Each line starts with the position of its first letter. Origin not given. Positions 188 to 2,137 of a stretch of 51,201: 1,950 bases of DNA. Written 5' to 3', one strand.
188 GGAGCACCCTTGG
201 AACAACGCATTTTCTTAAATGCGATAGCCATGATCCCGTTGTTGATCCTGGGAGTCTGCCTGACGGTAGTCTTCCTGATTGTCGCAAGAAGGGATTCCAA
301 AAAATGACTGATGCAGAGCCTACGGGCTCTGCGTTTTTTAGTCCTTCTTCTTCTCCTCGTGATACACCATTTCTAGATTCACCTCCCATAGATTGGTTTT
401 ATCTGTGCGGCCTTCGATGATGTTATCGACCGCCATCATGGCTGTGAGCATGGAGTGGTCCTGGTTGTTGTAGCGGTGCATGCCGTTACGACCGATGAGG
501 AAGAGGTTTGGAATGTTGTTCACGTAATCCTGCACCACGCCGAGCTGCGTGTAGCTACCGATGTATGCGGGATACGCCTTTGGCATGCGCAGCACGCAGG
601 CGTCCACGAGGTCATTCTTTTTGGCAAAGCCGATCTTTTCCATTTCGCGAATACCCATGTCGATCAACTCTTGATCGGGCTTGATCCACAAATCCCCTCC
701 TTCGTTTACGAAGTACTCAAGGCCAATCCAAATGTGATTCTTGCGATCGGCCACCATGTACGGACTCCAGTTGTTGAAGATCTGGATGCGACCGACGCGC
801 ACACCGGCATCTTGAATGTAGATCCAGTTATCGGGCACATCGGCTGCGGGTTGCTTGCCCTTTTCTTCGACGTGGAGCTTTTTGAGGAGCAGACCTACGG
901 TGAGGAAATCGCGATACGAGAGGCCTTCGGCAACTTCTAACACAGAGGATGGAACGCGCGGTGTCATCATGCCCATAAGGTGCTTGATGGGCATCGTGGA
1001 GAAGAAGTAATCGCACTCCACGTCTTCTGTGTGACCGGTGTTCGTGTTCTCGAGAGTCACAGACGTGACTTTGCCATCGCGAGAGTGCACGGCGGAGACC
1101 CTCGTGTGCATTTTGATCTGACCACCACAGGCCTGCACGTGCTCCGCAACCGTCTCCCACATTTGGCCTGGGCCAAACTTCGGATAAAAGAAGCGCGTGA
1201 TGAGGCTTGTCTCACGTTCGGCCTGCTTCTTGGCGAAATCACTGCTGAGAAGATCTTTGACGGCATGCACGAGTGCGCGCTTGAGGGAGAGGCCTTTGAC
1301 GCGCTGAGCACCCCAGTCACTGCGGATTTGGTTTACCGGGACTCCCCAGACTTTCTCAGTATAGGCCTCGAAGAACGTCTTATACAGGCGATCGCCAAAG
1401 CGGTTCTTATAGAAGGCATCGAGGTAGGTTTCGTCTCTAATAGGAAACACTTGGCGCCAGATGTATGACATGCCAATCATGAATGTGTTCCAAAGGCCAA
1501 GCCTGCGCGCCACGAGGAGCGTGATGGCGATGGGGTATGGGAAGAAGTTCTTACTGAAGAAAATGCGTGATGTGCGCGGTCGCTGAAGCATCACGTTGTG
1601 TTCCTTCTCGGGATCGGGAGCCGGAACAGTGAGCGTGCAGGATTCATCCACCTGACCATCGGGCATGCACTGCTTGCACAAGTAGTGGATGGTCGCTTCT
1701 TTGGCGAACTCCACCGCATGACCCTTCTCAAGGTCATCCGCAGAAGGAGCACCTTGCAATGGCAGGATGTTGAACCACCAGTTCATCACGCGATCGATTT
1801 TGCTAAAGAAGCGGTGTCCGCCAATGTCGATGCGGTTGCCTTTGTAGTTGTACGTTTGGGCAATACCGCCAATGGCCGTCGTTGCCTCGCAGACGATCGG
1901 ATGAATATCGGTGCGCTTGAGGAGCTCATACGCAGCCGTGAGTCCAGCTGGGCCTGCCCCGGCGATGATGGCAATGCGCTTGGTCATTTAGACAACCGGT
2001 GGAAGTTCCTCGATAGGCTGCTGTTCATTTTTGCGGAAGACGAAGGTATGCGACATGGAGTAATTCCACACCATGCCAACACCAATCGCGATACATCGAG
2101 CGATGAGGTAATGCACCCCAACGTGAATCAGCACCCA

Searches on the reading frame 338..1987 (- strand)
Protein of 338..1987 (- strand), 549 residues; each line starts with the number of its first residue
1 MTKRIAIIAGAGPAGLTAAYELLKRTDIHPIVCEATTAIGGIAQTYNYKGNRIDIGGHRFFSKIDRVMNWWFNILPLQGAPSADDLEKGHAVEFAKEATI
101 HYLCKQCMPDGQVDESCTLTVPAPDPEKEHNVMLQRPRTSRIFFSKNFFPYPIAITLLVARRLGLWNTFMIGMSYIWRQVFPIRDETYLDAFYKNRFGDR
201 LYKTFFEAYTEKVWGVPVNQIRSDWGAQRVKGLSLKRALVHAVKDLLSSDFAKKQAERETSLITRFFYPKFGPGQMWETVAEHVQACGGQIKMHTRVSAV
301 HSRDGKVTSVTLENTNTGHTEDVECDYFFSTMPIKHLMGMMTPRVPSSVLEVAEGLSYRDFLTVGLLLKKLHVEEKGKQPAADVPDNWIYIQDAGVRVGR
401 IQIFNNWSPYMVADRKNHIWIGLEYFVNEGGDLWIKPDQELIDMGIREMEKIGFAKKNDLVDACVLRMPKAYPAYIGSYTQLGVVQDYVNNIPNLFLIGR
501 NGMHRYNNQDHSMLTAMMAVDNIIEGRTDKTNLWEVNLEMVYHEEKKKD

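Call 46: search_protein_families(library=pfam, proteins=[window:338-1987:-], max_evalue=0.00001)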
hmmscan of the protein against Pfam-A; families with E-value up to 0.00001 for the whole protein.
window:338-1987:- (549 aa): 3 families
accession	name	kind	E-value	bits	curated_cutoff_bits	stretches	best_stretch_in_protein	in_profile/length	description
PF01593.30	Amino_oxidase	-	4e-14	53.2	19.8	1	14-62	2-49/443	Flavin containing amine oxidoreductase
PF13450.12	NAD_binding_8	-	5e-10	39.9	21.9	1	8-62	1-54/68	NAD(P)-binding Rossmann-like domain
PF01494.25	FAD_binding_3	-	1e-05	25.4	22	0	279-327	105-152/349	FAD binding domain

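Call 60: find_encoding_contigs(protein=window:338-1987:-, flank=10000, max_places=4)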
Protein window:338-1987:- (549 aa): 1 contig read that carries it; 1 place shown.
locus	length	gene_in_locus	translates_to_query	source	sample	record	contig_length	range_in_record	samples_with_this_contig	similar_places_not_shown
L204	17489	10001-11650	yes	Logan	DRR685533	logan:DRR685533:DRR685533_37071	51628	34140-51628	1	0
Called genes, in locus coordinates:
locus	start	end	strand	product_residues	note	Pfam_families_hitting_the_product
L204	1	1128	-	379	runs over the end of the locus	-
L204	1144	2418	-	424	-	PF01210:NAD_Gly3P_dh_N (faint), PF02737:3HCDH_N (weak), PF02826:2-Hacid_dh_C (faint), PF03446:NAD_binding_2, PF03721:UDPG_MGDP_dh_N, PF03807:F420_oxidored (weak), PF00984:UDPG_MGDP_dh, PF03720:UDPG_MGDP_dh_C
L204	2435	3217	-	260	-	PF05575:V_cholerae_RfbT (weak), PF05050:Methyltransf_21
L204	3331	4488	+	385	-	PF01041:DegT_DnrJ_EryC1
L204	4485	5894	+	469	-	PF13489:Methyltransf_23, PF08241:Methyltransf_11, PF08242:Methyltransf_12, PF13649:Methyltransf_25, PF13847:Methyltransf_31, PF00535:Glycos_transf_2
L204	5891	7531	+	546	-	-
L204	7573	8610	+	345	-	PF01370:Epimerase, PF04321:RmlD_sub_bind (weak), PF16363:GDP_Man_Dehyd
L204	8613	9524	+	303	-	PF01073:3Beta_HSD, PF01370:Epimerase, PF05368:NmrA (weak), PF16363:GDP_Man_Dehyd, PF07993:NAD_binding_4 (faint)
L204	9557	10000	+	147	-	PF04138:GtrA_DPMS_TM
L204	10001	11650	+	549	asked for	PF01494:FAD_binding_3 (faint), PF01593:Amino_oxidase (weak), PF01946:Thi4 (faint), PF13450:NAD_binding_8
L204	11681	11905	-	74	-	-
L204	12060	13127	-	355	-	-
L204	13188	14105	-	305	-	PF00106:adh_short (faint), PF01073:3Beta_HSD, PF01370:Epimerase, PF02719:Polysacc_synt_2, PF04321:RmlD_sub_bind, PF16363:GDP_Man_Dehyd, PF07993:NAD_binding_4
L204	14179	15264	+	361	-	PF00535:Glycos_transf_2, PF13641:Glyco_tranf_2_3 (weak), PF04138:GtrA_DPMS_TM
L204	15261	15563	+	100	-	-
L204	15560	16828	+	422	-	-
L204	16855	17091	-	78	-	-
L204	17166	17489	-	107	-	?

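Call 87: search_protein_families(library=pfam, proteins=[L204:11681-11905:-, L204:12060-13127:-, L204:15261-15563:+, L204:15560-16828:+, L204:16855-17091:-], max_evalue=0.01)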
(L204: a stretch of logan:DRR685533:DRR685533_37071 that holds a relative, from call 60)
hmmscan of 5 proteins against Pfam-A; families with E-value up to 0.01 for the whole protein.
L204:11681-11905:- (74 aa): 0 families

L204:12060-13127:- (355 aa): 0 families

L204:15261-15563:+ (100 aa): 0 families

L204:15560-16828:+ (422 aa): 0 families

L204:16855-17091:- (78 aa): 0 families
